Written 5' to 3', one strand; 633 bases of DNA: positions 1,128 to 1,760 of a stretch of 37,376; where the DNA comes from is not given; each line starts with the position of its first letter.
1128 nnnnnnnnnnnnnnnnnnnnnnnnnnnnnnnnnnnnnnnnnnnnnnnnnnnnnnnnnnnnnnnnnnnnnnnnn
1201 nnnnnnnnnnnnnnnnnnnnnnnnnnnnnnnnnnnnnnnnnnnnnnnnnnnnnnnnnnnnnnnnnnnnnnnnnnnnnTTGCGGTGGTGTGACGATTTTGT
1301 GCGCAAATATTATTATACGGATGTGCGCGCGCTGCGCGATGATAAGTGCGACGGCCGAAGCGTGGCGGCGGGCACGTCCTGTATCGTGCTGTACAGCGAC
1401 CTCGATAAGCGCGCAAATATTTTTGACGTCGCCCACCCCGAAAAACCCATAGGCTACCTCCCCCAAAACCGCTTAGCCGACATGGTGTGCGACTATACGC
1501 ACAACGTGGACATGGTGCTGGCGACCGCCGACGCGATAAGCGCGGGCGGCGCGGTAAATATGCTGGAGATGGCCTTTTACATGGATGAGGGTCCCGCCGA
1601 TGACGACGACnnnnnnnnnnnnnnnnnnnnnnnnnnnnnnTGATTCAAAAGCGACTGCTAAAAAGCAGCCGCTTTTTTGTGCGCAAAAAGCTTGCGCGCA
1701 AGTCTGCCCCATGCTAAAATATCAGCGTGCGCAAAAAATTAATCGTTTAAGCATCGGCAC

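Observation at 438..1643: Membrane-tethered DEDDh exonuclease with (PE)13 spacer, HIRAN-like domain and SSB-like acidic tail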

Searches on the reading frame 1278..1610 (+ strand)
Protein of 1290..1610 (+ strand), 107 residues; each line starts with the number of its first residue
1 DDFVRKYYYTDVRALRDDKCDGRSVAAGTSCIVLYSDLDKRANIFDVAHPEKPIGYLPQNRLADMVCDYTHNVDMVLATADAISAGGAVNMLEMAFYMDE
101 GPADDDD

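Call 15: search_protein_families(library=pfam, proteins=[window:1290-1610:+], max_evalue=10)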
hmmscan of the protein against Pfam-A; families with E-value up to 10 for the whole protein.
window:1290-1610:+ (107 aa): 0 families

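Call 32: find_homologous_proteins(query=A3, max_evalue=0.01)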
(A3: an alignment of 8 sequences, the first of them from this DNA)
Query A3 (8 sequences) (99 aa, profile of the alignment): 7 proteins with E <= 0.01 among 525 candidates.
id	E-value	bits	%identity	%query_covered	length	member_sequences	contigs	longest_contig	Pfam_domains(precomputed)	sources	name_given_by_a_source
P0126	1.1e-13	69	29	74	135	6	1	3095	PF08797.17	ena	-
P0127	1.3e-11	62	56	16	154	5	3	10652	PF08797.17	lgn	-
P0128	5.5e-11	60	28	47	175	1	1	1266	-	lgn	-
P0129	7.7e-11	60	25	60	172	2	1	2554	PF08797.17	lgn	-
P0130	1.2e-9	56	29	93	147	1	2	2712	PF08797.17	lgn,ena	-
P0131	2.1e-9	55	37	19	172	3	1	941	-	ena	-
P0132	4.8e-7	48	38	34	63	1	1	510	-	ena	-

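Call 36: find_encoding_contigs(protein=P0127, flank=6000, max_places=3)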
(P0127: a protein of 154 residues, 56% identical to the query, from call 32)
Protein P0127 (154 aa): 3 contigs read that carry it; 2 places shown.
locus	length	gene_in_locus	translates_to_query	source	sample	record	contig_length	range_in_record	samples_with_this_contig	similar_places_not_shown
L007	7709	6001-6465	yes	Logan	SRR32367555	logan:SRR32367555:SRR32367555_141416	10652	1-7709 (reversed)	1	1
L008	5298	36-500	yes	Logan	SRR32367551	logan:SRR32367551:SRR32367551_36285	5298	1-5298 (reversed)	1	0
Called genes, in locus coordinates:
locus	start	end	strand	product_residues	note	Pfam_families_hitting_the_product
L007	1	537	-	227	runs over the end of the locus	-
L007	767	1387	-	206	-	-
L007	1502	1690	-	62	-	-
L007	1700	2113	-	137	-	-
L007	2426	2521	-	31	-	-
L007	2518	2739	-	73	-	-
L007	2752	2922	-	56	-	-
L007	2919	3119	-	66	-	-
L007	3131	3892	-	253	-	PF20188:DUF6551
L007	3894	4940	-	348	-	-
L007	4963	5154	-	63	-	PF01381:HTH_3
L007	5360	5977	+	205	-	PF01381:HTH_3, PF12844:HTH_19 (weak), PF13443:HTH_26, PF13560:HTH_31, PF13518:HTH_28 (faint), PF00717:Peptidase_S24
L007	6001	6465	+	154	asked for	PF08797:HIRAN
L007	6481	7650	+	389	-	PF00589:Phage_integrase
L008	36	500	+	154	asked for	PF08797:HIRAN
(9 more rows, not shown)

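Call 38: find_encoding_contigs(protein=P0126, flank=5000, max_places=2)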
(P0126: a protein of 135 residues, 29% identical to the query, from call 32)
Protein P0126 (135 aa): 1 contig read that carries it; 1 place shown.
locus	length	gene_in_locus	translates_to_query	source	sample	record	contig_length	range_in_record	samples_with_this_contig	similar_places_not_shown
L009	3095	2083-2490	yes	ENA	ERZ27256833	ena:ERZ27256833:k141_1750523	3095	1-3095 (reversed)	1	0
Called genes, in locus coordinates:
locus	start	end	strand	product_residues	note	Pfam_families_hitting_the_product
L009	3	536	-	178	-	?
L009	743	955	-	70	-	-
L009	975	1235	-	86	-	-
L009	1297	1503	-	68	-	-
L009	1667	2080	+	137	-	PF01381:HTH_3 (weak), PF13443:HTH_26 (weak)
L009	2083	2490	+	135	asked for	PF08797:HIRAN (weak)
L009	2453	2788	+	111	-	-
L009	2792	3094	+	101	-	?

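Call 39: find_encoding_contigs(protein=P0130, flank=5000, max_places=2)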
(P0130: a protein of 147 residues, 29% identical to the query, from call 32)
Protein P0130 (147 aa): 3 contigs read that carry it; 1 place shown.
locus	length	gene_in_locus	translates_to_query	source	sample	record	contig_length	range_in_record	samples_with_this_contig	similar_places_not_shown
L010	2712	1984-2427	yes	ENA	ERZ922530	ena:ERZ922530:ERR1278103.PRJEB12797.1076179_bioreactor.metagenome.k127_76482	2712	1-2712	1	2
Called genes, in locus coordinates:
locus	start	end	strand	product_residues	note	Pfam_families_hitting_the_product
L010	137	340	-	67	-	PF13022:HTH_Tnp_1_2 (weak)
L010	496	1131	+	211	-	PF04545:Sigma70_r4 (faint), PF12844:HTH_19 (weak), PF13384:HTH_23 (faint), PF13443:HTH_26, PF13560:HTH_31, PF01381:HTH_3, PF00717:Peptidase_S24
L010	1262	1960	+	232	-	PF11611:DUF4352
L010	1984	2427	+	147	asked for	PF08797:HIRAN (weak)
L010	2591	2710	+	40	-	?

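Call 40: find_encoding_contigs(protein=P0129, flank=5000, max_places=2)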
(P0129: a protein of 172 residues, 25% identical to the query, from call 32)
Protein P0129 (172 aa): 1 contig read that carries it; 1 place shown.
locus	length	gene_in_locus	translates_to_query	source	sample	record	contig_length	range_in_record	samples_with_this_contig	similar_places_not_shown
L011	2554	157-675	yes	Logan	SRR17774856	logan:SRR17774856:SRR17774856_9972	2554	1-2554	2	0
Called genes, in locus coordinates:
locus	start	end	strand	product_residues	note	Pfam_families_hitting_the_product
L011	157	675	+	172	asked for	PF08797:HIRAN (faint)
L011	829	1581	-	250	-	PF10543:ORF6N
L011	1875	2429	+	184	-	PF12844:HTH_19 (weak), PF13560:HTH_31 (weak), PF01381:HTH_3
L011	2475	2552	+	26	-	?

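Call 42: predict_structure(alignment_id=A4)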
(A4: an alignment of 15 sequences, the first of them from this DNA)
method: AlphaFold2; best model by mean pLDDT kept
length: 105 residues; sequences in the alignment: 15
mean_pLDDT: 87.1   pTM: 0.79
mean pLDDT of the five models: 87.1, 61.7, 59.7, 39.4, 36.7
residues with pLDDT >= 90: 56; 70-90: 43; 50-70: 5; < 50: 1
segments of 3 or more residues with pLDDT < 50: none
pLDDT, mean of each block of 10 residues (from residue 1): 68 90 89 93 94 91 93 86 85 87 79
secondary structure, 60 per line:
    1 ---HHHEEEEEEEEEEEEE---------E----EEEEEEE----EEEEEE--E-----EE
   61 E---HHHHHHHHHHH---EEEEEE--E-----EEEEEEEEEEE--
elements in order: E7-19 E34-40 E45-50 E59-61 H65-75 E79-84 E93-103

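Call 44: fold_search(model_id=the predicted structure, library=pdb)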
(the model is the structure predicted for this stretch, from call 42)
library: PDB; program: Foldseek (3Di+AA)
matches with E <= 10: 457; with E <= 0.001: 0
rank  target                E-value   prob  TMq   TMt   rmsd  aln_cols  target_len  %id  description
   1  4s0n_C                3.0e-02  1.00  0.68  0.59   3.0       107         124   15  Crystal Structure of HLTF HIRAN Domain bound to DNA (released 2015-05-27)
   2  4xzg_G                3.0e-02  1.00  0.68  0.59   4.4       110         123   16  Crystal structure of HIRAN domain of human HLTF (released 2015-04-15)
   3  4xzg_C                3.1e-02  1.00  0.67  0.60   3.3       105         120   16  Crystal structure of HIRAN domain of human HLTF (released 2015-04-15)
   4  6l8n                  3.9e-02  1.00  0.62  0.10   4.1       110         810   13  Crystal structure of the K. lactis Rad5 (released 2020-11-11)
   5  4s0n_D                4.3e-02  1.00  0.67  0.58   3.1       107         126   15  Crystal Structure of HLTF HIRAN Domain bound to DNA (released 2015-05-27)
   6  4xzg_F                5.3e-02  1.00  0.65  0.58   3.1       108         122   13  Crystal structure of HIRAN domain of human HLTF (released 2015-04-15)
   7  6l8o                  5.3e-02  1.00  0.60  0.09   4.6       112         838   16  Crystal structure of the K. lactis Rad5 (Hg-derivative) (released 2020-11-11)
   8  3k2y_B                6.6e-02  1.00  0.62  0.63   3.2       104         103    8  Crystal structure of protein lp_0118 from Lactobacillus plantarum,northeast structural genomics consortium target LpR9 (released 2009-11-17)
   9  6kcs_A                6.9e-02  1.00  0.68  0.62   3.0       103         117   14  Crystal structure of HIRAN domain of HLTF in complex with duplex DNA (released 2020-06-10)
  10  4xzg_H                6.9e-02  1.00  0.67  0.59   3.2       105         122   17  Crystal structure of HIRAN domain of human HLTF (released 2015-04-15)
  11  4xzf_A                7.3e-02  1.00  0.68  0.60   3.0       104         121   15  Crystal structure of HIRAN domain of human HLTF in complex with DNA (released 2015-04-15)
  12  4s0n_B                7.7e-02  1.00  0.68  0.59   3.1       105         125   16  Crystal Structure of HLTF HIRAN Domain bound to DNA (released 2015-05-27)
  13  3k2y_D                7.7e-02  1.00  0.63  0.65   3.2       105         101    8  Crystal structure of protein lp_0118 from Lactobacillus plantarum,northeast structural genomics consortium target LpR9 (released 2009-11-17)
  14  4s0n_A                1.5e-01  1.00  0.69  0.61   2.9       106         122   13  Crystal Structure of HLTF HIRAN Domain bound to DNA (released 2015-05-27)
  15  4xzg_A                1.5e-01  1.00  0.69  0.61   3.3       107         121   14  Crystal structure of HIRAN domain of human HLTF (released 2015-04-15)
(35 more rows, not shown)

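Call 50: search_solved_structures(query=A4, max_evalue=10, show_alignments=4)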
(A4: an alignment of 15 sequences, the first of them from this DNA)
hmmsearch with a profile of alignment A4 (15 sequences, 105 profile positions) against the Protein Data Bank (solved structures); distinct sequences matched with E-value up to 10: 6.
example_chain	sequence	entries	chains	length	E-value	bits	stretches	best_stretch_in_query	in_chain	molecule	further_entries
3k2y_A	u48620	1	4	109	0.00028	23.9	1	28-63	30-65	uncharacterized protein lp_0118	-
2mzn_A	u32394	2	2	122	0.014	18.4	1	28-63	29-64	Helicase-like transcription factor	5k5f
4xzf_A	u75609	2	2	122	0.014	18.4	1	28-63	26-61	Helicase-like transcription factor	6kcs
5bnh_A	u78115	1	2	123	0.014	18.4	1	28-63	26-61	Helicase-like transcription factor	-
4s0n_A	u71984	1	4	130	0.016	18.2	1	28-63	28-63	Helicase-like transcription factor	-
4xzg_A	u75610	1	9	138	0.018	18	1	28-63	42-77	Helicase-like transcription factor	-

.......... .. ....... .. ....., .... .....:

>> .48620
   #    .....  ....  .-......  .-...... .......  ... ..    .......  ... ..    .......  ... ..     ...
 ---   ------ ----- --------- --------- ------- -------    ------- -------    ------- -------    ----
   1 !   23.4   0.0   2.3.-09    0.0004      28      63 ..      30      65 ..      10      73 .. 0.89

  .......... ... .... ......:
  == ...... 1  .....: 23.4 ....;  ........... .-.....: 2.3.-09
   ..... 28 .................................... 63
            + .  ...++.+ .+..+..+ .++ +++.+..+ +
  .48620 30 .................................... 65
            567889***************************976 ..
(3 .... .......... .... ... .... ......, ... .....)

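Call 88: search_dna_similar(query=P0127, collection=phages, mode=protein, max_evalue=0.001, max_rows=25)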
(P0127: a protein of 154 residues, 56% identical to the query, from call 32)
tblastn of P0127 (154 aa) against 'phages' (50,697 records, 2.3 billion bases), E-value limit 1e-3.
No match.
